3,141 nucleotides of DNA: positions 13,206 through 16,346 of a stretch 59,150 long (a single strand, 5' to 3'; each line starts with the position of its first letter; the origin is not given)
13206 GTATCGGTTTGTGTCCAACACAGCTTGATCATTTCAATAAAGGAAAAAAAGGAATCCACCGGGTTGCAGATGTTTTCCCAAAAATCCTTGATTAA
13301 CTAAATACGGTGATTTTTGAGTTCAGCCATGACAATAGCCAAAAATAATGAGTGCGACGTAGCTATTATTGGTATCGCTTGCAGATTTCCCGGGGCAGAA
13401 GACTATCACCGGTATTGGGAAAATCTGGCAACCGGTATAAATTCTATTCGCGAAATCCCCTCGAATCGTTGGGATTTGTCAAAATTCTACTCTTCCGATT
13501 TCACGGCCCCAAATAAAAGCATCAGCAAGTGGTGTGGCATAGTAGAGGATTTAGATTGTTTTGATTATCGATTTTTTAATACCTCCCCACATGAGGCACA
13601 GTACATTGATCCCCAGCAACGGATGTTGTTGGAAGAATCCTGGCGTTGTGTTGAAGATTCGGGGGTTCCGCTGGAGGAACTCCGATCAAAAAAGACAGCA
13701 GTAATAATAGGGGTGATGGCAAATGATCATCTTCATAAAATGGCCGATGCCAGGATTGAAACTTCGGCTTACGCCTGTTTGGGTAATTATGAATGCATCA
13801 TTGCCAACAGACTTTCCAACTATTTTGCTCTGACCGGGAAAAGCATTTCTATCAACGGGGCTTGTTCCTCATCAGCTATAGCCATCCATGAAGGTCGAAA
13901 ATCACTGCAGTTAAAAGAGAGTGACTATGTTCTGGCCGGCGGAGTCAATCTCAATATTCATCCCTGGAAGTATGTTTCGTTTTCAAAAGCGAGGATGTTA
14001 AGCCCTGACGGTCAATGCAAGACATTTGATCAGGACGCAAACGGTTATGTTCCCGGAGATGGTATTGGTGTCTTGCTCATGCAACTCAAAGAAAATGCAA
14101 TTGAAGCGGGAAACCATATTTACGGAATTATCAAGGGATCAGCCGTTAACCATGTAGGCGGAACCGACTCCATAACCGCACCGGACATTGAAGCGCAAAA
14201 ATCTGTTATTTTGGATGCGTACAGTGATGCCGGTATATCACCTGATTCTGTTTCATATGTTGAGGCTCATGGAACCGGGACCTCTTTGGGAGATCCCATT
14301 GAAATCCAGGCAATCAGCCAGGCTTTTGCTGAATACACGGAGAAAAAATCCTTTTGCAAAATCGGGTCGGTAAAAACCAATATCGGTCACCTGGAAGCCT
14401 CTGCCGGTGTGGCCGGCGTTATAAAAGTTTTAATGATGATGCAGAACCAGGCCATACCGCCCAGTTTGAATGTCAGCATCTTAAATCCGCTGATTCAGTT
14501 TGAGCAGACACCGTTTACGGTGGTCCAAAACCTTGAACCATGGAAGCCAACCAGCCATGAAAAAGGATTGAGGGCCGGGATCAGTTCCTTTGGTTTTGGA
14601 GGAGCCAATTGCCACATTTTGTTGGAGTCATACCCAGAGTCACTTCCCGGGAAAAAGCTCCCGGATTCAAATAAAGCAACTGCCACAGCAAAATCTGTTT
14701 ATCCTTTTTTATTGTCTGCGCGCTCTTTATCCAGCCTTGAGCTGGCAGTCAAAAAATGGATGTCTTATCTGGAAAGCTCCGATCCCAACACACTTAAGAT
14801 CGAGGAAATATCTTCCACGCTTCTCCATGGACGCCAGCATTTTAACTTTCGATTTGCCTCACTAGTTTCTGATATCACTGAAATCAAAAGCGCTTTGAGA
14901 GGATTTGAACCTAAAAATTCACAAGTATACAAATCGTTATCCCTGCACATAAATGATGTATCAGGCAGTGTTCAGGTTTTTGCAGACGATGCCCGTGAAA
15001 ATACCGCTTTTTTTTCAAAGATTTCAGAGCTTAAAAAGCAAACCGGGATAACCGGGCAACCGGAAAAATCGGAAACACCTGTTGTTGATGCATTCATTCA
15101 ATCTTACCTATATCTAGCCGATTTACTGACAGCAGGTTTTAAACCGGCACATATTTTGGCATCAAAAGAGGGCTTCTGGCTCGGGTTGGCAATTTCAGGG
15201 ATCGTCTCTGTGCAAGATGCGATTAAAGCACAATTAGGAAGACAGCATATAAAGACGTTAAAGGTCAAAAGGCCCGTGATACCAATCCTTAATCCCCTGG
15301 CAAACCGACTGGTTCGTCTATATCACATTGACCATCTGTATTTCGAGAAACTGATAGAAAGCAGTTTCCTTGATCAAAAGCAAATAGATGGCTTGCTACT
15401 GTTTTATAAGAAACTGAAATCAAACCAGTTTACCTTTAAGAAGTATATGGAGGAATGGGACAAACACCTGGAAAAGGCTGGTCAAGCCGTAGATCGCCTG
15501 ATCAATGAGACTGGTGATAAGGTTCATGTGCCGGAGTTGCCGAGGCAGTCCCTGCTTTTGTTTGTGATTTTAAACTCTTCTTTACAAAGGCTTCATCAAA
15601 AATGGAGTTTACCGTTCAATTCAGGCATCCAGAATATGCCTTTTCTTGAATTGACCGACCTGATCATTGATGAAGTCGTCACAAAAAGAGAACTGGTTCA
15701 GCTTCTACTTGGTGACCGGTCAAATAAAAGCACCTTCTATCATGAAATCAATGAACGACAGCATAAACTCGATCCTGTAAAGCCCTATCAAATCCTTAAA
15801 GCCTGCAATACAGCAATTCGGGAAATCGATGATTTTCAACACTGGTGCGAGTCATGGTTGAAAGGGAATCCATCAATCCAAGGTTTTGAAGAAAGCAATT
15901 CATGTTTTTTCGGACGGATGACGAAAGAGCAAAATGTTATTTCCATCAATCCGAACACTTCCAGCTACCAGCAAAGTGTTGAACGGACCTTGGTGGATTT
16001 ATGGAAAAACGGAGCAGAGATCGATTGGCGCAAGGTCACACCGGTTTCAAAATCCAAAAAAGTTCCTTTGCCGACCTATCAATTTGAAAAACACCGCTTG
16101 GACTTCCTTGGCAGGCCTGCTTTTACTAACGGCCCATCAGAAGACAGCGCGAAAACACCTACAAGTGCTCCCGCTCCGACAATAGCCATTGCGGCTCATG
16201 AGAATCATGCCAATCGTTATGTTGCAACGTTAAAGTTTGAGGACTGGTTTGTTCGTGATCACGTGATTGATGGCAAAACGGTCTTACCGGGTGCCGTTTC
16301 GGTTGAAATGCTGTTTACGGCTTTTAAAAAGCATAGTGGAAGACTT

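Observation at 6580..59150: Very large orphan trans-AT PKS / NRPS assembly line (at least 11 modules, incomplete in the window)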

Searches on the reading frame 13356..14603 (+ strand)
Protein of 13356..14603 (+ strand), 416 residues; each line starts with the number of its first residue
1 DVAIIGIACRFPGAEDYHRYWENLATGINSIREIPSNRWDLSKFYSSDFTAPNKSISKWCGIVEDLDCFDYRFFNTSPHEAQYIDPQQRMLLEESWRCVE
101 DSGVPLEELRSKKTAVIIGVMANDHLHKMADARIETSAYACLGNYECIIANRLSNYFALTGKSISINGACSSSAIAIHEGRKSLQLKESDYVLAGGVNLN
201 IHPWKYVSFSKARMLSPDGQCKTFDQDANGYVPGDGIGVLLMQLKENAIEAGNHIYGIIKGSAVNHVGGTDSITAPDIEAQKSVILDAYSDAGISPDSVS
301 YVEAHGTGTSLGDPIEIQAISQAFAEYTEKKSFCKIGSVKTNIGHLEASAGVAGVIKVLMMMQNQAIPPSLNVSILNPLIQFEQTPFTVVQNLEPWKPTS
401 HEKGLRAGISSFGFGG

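Call 60: search_solved_structures(query=window:13356-14603:+, max_evalue=1e-70)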
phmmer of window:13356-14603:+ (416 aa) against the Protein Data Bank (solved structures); distinct sequences matched with E-value up to 1e-70: 55.
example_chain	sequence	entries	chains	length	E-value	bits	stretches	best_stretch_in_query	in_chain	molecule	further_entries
7zma_A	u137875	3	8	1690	2.5e-210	701.8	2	1-416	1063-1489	Putative polyketide synthase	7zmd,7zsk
6mhk_A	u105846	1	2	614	1.3e-115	389.8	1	1-416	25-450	Polyketide synthase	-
5erf_A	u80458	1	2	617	6.1e-113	381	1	2-416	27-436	Polyketide synthase PksL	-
5eny_A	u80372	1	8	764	1.1e-112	380.2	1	2-416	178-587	Polyketide synthase PksL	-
5erb_A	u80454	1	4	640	1.2e-112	380.1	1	1-416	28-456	Polyketide synthase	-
5e5n_A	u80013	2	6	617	1.5e-111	376.5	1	2-416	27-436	Polyketide synthase PksL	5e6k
4mz0_A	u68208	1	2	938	9.5e-111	373.8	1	2-416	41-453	CurL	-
7zmc_A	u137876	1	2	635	3.3e-109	368.7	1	1-416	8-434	Putative polyketide synthase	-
4na1_A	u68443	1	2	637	2.1e-108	366.1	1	2-416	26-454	Polyketide synthase PksJ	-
4na2_A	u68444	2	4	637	6.8e-107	361.1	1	2-416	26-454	Polyketide synthase PksJ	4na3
4z37_A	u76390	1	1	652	1.2e-106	360.3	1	2-416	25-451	Putative mixed polyketide synthase/non-ribosomal peptide synthetase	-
7uwr_A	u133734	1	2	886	1.9e-103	349.8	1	2-416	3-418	Narbonolide/10-deoxymethynolide synthase PikA1, modules 1 and 2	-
4tkt_A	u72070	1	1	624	2.6e-103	349.3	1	2-416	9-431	AT-less polyketide synthase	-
7zm9_A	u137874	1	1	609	6.2e-101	341.5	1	1-416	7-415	Putative polyketide synthase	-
4ope_A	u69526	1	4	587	5.2e-96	325.3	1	2-416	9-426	NRPS/PKS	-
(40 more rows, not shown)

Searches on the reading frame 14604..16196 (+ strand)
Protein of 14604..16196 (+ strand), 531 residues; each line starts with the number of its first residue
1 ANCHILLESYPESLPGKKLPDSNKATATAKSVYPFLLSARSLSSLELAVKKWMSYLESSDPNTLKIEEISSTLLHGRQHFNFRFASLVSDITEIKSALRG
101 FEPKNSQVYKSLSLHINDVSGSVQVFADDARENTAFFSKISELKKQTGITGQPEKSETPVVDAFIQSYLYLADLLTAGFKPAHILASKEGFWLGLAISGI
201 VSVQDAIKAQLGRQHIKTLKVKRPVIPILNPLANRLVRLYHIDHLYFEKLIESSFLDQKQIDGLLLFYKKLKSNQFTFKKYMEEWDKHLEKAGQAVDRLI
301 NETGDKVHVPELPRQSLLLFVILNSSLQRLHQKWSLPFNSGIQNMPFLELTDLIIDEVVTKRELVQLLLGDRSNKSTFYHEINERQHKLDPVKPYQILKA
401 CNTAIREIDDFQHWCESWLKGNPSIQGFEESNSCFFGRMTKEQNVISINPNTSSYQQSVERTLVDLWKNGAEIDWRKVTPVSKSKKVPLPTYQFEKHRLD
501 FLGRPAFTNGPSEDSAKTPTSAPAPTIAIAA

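Call 30: search_protein_families(library=pfam, max_evalue=1, proteins=[window:14604-16196:+])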
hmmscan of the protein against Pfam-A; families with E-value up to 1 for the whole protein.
window:14604-16196:+ (531 aa): 4 families
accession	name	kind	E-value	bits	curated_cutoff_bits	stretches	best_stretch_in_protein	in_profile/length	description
PF22621.2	CurL-like_PKS_C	-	6.7e-10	39.2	27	1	35-98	3-64/64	CurL-like, PKS C-terminal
PF22336.2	RhiE-like_linker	-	3.2e-06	27.5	27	1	37-101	2-63/67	RhiE-like, KS-MAT linker domain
PF06320.18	GCN5L1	-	0.0014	19.2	23.9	0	396-416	75-95/114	GCN5-like protein 1 (GCN5L1)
PF05064.18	Nsp1_C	-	0.0045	17.2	24.1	1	251-304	8-65/114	Nsp1-like C-terminal region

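Call 31: search_solved_structures(query=window:14904-16196:+, max_evalue=10, show_alignments=2)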
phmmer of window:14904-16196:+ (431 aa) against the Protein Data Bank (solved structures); distinct sequences matched with E-value up to 10: 23.
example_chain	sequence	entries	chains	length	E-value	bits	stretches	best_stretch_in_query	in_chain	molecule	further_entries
7zma_A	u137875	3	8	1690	6.4e-05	25.3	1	329-397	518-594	Putative polyketide synthase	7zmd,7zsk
4wky_A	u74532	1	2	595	0.001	21.3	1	364-410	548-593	Beta-ketoacyl synthase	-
7zm9_A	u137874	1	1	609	0.012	17.8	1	327-397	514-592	Putative polyketide synthase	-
6mhk_A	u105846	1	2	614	0.015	17.5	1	359-398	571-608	Polyketide synthase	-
4z37_A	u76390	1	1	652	0.14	14.2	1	361-398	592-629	Putative mixed polyketide synthase/non-ribosomal peptide synthetase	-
6mhl_A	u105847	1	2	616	0.17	14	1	361-398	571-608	Hybrid NRPS/PKS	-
6iyr_A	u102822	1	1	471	0.2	13.7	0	362-395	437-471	Type I modular polyketide synthase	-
9fma_A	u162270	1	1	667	0.21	13.7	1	282-330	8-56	Endopeptidase PepO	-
9kn2_A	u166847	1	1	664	0.23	13.6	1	282-330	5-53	Endopeptidase PepO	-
7m7i_B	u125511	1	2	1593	0.4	12.8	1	367-407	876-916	EryAI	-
7m7j_B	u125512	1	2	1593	0.4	12.8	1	367-407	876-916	EryAI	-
7uwr_A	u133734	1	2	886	0.46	12.6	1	357-398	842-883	Narbonolide/10-deoxymethynolide synthase PikA1, modules 1 and 2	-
7m7f_B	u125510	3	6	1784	0.5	12.5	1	367-407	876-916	EryAI,6-deoxyerythronolide-B synthase EryA3, modules 5 and 6 chimera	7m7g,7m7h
8tjn_B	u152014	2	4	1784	0.5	12.5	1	367-407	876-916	EryAI,6-deoxyerythronolide-B synthase EryA3, modules 5 and 6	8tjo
5erb_A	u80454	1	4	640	0.59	12.2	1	362-398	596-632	Polyketide synthase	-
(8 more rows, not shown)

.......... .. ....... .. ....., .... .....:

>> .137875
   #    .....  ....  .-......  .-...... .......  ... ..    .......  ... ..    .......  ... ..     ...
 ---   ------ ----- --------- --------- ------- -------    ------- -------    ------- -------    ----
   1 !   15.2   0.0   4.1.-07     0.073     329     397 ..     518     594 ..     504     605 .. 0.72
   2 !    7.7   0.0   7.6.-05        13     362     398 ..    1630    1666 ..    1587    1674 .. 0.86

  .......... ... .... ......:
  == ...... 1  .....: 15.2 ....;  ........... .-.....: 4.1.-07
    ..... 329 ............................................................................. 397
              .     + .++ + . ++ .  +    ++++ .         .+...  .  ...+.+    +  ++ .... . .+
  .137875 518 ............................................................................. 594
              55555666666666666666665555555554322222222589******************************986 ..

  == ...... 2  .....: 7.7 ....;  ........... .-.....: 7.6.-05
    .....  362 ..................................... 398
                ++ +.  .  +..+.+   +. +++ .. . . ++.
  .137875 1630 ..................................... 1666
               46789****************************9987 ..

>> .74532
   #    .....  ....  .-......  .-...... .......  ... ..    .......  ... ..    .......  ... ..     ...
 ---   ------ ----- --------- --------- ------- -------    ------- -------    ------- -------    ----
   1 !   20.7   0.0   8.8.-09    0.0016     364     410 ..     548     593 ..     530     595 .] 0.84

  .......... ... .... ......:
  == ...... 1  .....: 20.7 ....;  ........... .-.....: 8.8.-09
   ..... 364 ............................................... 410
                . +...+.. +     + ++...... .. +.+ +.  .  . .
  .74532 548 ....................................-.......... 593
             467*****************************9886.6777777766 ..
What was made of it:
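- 15069..15896 (+): Vestigial AT after KS1 (ORF1 aa about 585-860). The nucleophile elbow GHSxG is replaced by ASKEG. The usual LPTYxF linker end comes about 300 aa later than normal (call 31).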
